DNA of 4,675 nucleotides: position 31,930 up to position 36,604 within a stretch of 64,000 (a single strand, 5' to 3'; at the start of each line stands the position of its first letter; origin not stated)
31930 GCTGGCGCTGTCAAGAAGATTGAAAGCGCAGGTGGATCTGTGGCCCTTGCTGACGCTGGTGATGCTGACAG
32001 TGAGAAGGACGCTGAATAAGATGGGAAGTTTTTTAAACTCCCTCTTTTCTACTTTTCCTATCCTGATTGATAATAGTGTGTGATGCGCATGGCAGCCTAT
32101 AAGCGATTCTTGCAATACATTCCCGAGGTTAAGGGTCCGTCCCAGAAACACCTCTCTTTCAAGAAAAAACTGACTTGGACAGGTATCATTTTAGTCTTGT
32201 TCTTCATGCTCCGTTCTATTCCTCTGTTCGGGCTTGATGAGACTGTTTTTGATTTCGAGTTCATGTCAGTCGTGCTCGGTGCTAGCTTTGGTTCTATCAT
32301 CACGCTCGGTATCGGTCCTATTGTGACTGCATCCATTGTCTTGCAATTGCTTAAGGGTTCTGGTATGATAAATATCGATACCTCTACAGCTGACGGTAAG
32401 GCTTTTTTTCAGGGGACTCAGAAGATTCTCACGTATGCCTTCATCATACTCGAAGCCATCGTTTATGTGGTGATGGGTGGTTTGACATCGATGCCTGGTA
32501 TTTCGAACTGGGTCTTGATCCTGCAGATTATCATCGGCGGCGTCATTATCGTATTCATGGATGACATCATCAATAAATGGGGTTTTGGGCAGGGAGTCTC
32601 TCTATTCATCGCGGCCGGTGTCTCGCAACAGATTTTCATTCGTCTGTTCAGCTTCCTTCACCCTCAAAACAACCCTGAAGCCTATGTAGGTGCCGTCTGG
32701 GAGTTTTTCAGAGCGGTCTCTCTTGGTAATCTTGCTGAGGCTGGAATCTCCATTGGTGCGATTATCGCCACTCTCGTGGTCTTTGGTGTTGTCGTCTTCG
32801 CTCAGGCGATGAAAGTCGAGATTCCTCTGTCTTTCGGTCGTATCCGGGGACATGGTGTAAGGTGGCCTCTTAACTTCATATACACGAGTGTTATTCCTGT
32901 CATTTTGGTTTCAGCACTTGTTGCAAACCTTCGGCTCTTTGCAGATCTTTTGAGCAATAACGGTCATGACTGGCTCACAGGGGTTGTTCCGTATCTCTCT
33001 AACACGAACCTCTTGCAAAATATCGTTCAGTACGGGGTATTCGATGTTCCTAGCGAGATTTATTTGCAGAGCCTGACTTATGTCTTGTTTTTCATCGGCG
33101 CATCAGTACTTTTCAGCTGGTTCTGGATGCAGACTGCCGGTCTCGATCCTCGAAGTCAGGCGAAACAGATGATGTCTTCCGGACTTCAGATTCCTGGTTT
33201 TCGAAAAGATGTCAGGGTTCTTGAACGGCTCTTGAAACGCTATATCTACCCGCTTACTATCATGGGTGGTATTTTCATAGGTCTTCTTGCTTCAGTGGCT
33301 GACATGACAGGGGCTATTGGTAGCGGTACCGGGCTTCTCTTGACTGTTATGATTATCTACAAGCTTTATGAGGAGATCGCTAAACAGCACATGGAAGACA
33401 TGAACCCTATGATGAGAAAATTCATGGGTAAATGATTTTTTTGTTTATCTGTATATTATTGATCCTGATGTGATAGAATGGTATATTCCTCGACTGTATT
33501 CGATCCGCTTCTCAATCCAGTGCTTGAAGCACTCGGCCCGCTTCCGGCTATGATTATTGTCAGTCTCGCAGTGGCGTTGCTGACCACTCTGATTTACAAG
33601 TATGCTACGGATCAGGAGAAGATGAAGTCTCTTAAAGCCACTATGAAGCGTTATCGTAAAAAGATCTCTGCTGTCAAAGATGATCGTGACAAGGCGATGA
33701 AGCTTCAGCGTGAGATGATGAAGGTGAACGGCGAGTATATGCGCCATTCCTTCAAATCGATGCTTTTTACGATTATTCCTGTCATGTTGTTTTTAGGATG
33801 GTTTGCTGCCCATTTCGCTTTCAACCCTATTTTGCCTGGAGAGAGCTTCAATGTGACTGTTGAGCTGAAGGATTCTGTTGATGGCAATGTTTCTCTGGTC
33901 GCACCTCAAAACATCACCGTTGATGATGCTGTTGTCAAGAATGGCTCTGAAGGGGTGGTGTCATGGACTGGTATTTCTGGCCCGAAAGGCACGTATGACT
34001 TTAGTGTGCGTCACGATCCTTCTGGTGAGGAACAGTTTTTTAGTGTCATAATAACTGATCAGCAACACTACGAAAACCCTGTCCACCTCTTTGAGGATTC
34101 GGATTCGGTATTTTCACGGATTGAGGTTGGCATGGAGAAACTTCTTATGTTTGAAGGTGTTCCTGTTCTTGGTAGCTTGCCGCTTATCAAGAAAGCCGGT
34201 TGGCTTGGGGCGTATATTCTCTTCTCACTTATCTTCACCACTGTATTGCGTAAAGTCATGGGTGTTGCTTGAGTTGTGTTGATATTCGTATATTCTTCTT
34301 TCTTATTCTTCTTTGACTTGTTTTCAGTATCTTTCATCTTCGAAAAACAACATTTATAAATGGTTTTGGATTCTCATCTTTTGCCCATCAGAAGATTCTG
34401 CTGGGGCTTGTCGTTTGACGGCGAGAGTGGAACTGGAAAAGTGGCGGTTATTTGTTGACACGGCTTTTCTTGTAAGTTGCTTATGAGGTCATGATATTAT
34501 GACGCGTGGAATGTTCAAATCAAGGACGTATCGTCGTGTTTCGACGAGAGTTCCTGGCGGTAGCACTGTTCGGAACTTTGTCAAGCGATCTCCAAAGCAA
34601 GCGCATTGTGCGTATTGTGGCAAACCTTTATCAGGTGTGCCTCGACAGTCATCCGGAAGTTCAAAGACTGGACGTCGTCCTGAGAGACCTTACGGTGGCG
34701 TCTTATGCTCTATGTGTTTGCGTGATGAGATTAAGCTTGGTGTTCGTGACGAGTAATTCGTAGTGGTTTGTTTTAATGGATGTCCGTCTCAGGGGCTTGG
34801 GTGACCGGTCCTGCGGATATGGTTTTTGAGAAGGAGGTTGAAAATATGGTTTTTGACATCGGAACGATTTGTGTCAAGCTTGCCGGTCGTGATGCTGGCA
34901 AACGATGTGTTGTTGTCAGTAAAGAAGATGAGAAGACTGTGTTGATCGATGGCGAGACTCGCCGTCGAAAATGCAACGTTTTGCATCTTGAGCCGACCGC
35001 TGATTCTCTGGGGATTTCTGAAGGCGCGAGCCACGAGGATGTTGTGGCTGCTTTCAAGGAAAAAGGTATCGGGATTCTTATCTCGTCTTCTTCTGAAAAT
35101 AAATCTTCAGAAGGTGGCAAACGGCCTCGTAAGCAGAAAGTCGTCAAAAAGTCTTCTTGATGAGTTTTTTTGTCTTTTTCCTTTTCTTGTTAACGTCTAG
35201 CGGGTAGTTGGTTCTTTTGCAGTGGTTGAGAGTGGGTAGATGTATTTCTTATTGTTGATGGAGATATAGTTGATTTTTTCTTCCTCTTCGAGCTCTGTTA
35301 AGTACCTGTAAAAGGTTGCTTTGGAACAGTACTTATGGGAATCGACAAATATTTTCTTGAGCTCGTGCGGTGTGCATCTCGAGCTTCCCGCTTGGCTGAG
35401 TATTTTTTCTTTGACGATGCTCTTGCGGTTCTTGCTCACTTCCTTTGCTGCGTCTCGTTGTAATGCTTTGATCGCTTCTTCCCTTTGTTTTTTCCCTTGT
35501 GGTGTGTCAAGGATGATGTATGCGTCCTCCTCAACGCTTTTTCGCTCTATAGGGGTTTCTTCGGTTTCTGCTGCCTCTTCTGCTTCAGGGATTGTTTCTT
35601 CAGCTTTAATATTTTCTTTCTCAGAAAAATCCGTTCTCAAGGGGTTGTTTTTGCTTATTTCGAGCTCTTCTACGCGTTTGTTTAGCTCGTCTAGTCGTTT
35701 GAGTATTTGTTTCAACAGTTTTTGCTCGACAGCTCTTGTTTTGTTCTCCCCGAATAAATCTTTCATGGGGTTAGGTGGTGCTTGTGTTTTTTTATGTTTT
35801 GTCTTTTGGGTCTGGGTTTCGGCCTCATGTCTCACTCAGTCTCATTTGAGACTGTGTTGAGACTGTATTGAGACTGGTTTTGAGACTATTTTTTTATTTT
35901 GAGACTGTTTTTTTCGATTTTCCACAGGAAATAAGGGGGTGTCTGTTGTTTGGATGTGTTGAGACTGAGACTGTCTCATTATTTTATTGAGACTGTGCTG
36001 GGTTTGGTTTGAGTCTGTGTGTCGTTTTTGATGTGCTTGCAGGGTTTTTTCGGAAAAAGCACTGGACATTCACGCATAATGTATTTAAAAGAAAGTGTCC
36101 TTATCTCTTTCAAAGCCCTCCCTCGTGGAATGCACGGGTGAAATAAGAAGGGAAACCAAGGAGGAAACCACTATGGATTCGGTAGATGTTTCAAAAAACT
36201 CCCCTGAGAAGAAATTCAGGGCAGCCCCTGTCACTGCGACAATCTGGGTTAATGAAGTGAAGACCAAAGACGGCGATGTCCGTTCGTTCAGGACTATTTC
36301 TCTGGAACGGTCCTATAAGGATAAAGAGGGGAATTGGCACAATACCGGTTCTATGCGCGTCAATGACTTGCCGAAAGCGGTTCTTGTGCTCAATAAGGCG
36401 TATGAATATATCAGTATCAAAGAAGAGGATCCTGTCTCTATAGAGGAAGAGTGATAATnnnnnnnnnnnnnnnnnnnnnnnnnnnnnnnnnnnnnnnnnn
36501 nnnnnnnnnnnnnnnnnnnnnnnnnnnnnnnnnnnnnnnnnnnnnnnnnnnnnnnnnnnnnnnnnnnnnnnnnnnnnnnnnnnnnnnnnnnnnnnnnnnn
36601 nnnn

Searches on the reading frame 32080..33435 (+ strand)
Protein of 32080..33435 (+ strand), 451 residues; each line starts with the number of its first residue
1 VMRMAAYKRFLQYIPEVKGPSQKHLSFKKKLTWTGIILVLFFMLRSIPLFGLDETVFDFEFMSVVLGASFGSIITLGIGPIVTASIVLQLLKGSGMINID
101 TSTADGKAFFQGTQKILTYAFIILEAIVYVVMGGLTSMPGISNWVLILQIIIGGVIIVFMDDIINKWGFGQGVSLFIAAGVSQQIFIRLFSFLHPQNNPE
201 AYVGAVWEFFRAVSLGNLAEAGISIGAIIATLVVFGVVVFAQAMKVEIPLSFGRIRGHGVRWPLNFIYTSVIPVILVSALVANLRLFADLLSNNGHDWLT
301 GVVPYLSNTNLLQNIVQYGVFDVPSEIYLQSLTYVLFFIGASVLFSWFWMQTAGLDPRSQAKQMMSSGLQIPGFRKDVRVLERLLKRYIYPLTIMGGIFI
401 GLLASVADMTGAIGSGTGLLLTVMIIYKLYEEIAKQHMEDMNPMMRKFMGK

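Call 18: search_protein_families(library=pfam, proteins=[window:32080-33435:+], max_evalue=0.01)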
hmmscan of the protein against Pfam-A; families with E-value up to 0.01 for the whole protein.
window:32080-33435:+ (451 aa): 2 families
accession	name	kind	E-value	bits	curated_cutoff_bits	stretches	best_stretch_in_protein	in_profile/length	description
PF00344.25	SecY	-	5.6e-64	216.9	32.2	1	72-430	1-306/306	SecY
PF10559.14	Plug_translocon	-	0.00051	20.2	22.1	1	39-71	1-35/35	Plug domain of Sec61p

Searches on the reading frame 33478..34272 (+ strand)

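Call 18: search_protein_families(library=pfam, proteins=[window:33478-34272:+], max_evalue=0.01)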
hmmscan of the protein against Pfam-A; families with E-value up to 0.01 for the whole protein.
window:33478-34272:+ (264 aa): 2 families
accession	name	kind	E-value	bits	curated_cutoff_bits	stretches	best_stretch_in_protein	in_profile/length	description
PF01956.21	EMC3_TMCO1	-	1.9e-16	60.8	27.1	1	10-116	2-115/169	Integral membrane protein EMC3/TMCO1-like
PF02096.25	60KD_IMP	-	6.3e-07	29.9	35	1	26-114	6-89/163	60Kd inner membrane protein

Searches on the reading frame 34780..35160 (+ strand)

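Call 18: search_protein_families(library=pfam, proteins=[window:34780-35160:+], max_evalue=0.01)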
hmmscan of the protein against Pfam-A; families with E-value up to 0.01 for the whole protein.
window:34780-35160:+ (126 aa): 1 family
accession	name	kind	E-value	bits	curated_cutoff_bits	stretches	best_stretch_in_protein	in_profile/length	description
PF00467.35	KOW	-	8.1e-05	22.7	22.3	1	28-57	2-32/32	KOW motif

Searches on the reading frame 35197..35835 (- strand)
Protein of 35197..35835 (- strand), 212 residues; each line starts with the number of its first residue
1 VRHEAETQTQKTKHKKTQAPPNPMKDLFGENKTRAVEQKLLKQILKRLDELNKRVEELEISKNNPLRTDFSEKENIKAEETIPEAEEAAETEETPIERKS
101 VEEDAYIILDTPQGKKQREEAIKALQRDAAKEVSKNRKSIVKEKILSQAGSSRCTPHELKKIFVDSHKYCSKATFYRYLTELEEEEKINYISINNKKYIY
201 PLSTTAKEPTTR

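Call 18: search_protein_families(library=pfam, proteins=[window:35197-35835:-], max_evalue=0.01)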
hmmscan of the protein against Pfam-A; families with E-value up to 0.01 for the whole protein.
window:35197-35835:- (212 aa): 2 families
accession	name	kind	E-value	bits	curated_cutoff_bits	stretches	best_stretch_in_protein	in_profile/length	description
PF01475.25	FUR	-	7.4e-05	23.3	23.1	1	133-204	6-75/121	Ferric uptake regulator family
PF06825.17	HSBP1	-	0.0026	18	28.6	1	38-60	19-41/51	Heat shock factor binding protein 1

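Call 55: search_protein_families(library=pfam, proteins=[window:35197-35835:-], max_evalue=1)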
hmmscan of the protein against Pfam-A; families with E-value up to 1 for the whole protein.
window:35197-35835:- (212 aa): 5 families
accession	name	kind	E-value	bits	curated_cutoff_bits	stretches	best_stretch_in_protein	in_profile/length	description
PF01475.25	FUR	-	7.4e-05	23.3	23.1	1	133-204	6-75/121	Ferric uptake regulator family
PF06825.17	HSBP1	-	0.0026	18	28.6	1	38-60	19-41/51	Heat shock factor binding protein 1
PF09970.15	DUF2204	-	0.015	15.4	20.3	1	26-145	41-164/181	Nucleotidyl transferase of unknown function (DUF2204)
PF25792.1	BREX_BrxC_helical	-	0.035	14.8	27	1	24-76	9-58/123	BREX ATP-binding protein BrxC alpha helical domain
PF03690.18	MYG1_exonuc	-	0.58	10.1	22.1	1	95-208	159-261/318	Uncharacterised protein family (UPF0160)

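Call 63: find_homologous_proteins(query=window:35197-35766:-, max_evalue=0.001)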
Query window:35197-35766:- (189 aa): 15 proteins with E <= 0.001 among 553 candidates.
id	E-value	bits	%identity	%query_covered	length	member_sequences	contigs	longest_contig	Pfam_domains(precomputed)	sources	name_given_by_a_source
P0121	2.0e-111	388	100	100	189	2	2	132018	-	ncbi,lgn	ncbi:MAG: hypothetical protein ACLFTH_02190 [Candidatus Woesearchaeota archaeon]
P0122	4.4e-49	185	57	95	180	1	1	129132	-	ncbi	ncbi:MAG: hypothetical protein ACQESE_00845 [Nanobdellota archaeon]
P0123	1.6e-47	180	57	95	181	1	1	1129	PF01475.26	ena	-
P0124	6.9e-23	100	48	58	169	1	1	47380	-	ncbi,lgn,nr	ncbi:hypothetical protein K9M74_02265 [Candidatus Woesearchaeota archaeon]|nr:hypothetical protein [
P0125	4.9e-22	97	36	95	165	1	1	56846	-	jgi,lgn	-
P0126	5.8e-22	97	39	95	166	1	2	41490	-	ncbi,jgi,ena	-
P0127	1.6e-21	95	36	95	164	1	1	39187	-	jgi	jgi:hypothetical protein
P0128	3.8e-21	94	37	95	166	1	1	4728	-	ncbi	-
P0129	3.7e-20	91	43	50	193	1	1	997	-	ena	-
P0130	1.3e-19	89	39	99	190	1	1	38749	PF01475.26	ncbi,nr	ncbi:MAG: transcriptional repressor [Nanoarchaeota archaeon]|nr:transcriptional repressor [Nanoarcha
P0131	7.5e-19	86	36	94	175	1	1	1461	-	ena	-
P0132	1.9e-11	62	39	40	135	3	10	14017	-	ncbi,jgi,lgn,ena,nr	ncbi:hypothetical protein J4475_03565 [Candidatus Woesearchaeota archaeon]|nr:hypothetical protein [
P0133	1.4e-9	56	48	35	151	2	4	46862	-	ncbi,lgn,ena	-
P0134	4.6e-5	42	45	29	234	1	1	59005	-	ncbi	-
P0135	4.5e-4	38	49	21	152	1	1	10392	-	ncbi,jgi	-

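Call 64: find_encoding_contigs(protein=P0122, flank=3000, max_places=2)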
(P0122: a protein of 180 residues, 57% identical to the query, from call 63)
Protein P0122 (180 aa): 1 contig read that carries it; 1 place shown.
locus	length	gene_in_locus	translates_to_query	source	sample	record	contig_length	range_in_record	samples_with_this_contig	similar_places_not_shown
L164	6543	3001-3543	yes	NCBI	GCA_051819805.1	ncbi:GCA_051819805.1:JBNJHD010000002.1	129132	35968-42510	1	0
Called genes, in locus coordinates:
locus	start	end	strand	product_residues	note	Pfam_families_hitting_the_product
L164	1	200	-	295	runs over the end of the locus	PF07091:FmrO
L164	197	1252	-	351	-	PF26356:Pelota_N, PF03465:eRF1_3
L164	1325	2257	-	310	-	PF14520:HHH_5, PF00154:RecA_N, PF08423:Rad51, PF06745:ATPase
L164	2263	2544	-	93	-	-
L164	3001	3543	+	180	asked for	-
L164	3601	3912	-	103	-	-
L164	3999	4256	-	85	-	PF01199:Ribosomal_L34e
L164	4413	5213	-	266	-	PF01956:EMC3_TMCO1, PF02096:60KD_IMP (weak)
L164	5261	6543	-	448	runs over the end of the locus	PF00344:SecY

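Call 65: find_encoding_contigs(protein=P0124, flank=3000, max_places=2)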
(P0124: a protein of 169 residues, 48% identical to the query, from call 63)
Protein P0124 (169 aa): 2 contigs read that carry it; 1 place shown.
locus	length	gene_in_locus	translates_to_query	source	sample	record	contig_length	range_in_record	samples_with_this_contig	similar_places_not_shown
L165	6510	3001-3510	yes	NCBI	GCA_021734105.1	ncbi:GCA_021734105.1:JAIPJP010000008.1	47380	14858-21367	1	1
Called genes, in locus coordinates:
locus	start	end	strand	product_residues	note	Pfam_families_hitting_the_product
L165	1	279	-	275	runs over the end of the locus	PF07091:FmrO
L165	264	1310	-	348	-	PF26356:Pelota_N, PF03465:eRF1_3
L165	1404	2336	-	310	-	PF14520:HHH_5, PF00154:RecA_N, PF08423:Rad51, PF06745:ATPase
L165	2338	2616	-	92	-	-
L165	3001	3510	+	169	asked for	-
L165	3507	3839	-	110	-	-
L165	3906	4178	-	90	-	PF01199:Ribosomal_L34e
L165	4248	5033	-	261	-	PF01956:EMC3_TMCO1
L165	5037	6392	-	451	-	PF00344:SecY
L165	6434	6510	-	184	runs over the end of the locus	PF00828:Ribosomal_L27A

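Call 66: find_encoding_contigs(protein=P0125, flank=3000, max_places=2)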
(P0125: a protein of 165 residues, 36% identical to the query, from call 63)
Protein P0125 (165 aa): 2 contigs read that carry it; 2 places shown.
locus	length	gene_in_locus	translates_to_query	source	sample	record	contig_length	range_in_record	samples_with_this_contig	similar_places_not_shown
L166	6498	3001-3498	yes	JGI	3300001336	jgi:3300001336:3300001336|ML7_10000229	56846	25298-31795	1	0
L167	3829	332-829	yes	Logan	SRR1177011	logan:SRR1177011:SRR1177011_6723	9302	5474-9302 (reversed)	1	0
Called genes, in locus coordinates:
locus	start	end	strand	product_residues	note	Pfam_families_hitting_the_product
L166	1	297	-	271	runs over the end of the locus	PF07091:FmrO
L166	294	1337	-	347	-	PF26356:Pelota_N, PF03465:eRF1_3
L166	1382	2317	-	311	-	PF14520:HHH_5, PF00154:RecA_N, PF08423:Rad51, PF06745:ATPase (weak)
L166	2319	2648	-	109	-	-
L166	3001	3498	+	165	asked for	-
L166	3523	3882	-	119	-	-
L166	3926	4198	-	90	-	PF01199:Ribosomal_L34e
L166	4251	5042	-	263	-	PF01956:EMC3_TMCO1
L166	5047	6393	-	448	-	PF00344:SecY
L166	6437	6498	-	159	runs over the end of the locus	-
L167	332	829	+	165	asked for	-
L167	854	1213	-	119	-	-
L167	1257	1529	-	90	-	PF01199:Ribosomal_L34e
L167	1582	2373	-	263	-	PF01956:EMC3_TMCO1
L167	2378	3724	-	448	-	PF00344:SecY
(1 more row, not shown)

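Call 67: find_encoding_contigs(protein=P0130, flank=3000, max_places=2)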
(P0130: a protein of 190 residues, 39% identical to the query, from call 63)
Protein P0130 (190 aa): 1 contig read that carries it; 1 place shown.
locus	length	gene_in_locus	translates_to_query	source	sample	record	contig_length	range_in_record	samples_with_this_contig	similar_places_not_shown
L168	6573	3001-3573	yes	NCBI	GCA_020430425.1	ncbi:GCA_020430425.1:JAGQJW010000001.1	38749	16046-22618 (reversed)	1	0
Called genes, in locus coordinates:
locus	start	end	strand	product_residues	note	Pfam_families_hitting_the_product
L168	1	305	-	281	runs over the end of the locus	PF07091:FmrO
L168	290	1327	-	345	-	PF26356:Pelota_N, PF03465:eRF1_3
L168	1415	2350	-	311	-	PF14520:HHH_5, PF00154:RecA_N, PF08423:Rad51, PF06745:ATPase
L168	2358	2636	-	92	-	-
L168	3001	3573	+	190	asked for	PF01475:FUR (weak)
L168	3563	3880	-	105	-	-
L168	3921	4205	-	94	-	PF01199:Ribosomal_L34e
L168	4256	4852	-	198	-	PF00186:DHFR_1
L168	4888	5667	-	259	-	PF01956:EMC3_TMCO1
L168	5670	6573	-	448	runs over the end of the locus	PF00344:SecY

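Call 75: predict_structure(alignment_id=A2)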
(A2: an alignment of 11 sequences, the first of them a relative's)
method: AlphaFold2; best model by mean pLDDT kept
length: 189 residues; sequences in the alignment: 11
mean_pLDDT: 73.7   pTM: 0.45
mean pLDDT of the five models: 73.7, 72.2, 71.2, 71.1, 71.0
residues with pLDDT >= 90: 90; 70-90: 26; 50-70: 26; < 50: 47
segments of 3 or more residues with pLDDT < 50: 43-83, 187-189
pLDDT, mean of each block of 10 residues (from residue 1): 59 83 92 79 45 36 31 36 53 85 93 94 92 95 95 96 93 91 50
secondary structure, 60 per line:
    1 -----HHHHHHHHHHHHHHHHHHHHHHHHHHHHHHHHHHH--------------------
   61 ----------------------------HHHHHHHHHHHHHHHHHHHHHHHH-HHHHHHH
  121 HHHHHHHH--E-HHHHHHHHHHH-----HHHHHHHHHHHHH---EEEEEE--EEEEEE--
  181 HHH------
elements in order: H6-40 H89-112 H114-128 H133-143 H149-161 E165-170 E173-178

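Call 77: fold_search(model_id=the predicted structure, library=pdb)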
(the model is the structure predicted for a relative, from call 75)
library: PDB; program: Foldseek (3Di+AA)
matches with E <= 10: 1227; with E <= 0.001: 0
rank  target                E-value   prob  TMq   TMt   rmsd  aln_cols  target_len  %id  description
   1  9ire_A                3.8e-03  1.00  0.33  0.40   9.5        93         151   17  CRYSTAL STRUCTURE OF Bacillus cereus FERRIC UPTAKE REGULATOR (released 2025-07-23)
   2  2mh2_MODEL_1_A        6.0e-03  1.00  0.28  0.69   2.8        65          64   17  Structural insights into the DNA recognition and protein interaction domains reveal fundamental homologous DNA (released 2014-04-16)
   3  1u5t_B                6.9e-03  1.00  0.30  0.34   3.5        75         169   17  Structure of the ESCRT-II endosomal trafficking complex (released 2004-09-21)
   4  3cuo_C                7.8e-03  1.00  0.26  0.49   8.4        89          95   16  Crystal structure of the predicted DNA-binding transcriptional regulator from E. coli (released 2008-06-17)
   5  4lmy_B                1.2e-02  1.00  0.27  0.32   3.3        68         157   20  Structure of GAS PerR-Zn-Zn (released 2014-04-02)
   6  6d57_A                1.4e-02  0.99  0.23  0.29   8.0        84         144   26  Campylobacter jejuni ferric uptake regulator S1 metalated (released 2018-05-23)
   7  4esf                  1.5e-02  1.00  0.32  0.56   2.8        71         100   15  Crystal structure of PadR-like transcriptional regulator (BCE3449) from Bacillus cereus strain ATCC 10987 (released 2012-12-05)
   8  1tbx_B                1.6e-02  1.00  0.29  0.56   2.0        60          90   18  Crystal structure of SSV1 F-93 (released 2004-07-13)
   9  5zi8_A                1.7e-02  1.00  0.34  0.58   2.8        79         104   14  Crystal structure of the PadR-family transcriptional regulator Rv3488 of Mycobacterium tuberculosis H37Rv in complex w (released 2018-10-17)
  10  2xig_B                1.7e-02  1.00  0.27  0.34   7.3        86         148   19  The structure of the Helicobacter pylori ferric uptake regulator Fur reveals three functional metal binding sites (released 2011-01-19)
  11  2xig_A                1.8e-02  1.00  0.29  0.37   7.4        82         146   20  The structure of the Helicobacter pylori ferric uptake regulator Fur reveals three functional metal binding sites (released 2011-01-19)
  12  1smt_A                1.9e-02  1.00  0.28  0.51   8.7        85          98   16  SMTB REPRESSOR FROM SYNECHOCOCCUS PCC7942 (released 1997-12-03)
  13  1tbx_A                2.1e-02  1.00  0.29  0.56   1.6        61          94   20  Crystal structure of SSV1 F-93 (released 2004-07-13)
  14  5zhc_A                2.1e-02  1.00  0.34  0.59   2.6        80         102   16  Crystal structure of the PadR-family transcriptional regulator Rv3488 of Mycobacterium tuberculosis H37Rv (released 2018-10-17)
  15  6h1c_A                2.1e-02  1.00  0.31  0.43   3.0        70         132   16  Structure of Ferric uptake regulator from Pseudomonas aeruginosa with manganese. (released 2019-07-31)
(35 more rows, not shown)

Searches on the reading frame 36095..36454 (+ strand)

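Call 18: search_protein_families(library=pfam, proteins=[window:36095-36454:+], max_evalue=0.01)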
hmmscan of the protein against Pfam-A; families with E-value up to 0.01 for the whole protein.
window:36095-36454:+ (119 aa): 1 family
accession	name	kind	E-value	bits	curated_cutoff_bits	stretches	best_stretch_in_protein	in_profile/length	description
PF19918.4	bpX2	-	0.0069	16.6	23.6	1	40-87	19-66/227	MoxR-vWA-beta-propeller ternary system domain bpX2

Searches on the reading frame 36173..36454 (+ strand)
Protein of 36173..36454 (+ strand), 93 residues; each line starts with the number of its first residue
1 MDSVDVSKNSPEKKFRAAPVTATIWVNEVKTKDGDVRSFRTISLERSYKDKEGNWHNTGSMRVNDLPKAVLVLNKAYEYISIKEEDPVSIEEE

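Call 55: search_protein_families(library=pfam, proteins=[window:36173-36454:+], max_evalue=1)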
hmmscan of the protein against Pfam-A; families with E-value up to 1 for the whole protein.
window:36173-36454:+ (93 aa): 2 families
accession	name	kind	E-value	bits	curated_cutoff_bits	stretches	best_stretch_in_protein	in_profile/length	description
PF19918.4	bpX2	-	0.0038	17.4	23.6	1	14-61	19-66/227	MoxR-vWA-beta-propeller ternary system domain bpX2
PF00318.25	Ribosomal_S2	-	0.055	13.2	26.1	1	33-87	115-170/216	Ribosomal protein S2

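Call 56: search_solved_structures(query=window:36173-36451:+, max_evalue=1)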
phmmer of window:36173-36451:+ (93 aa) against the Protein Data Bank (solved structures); distinct sequences matched with E-value up to 1: 0.
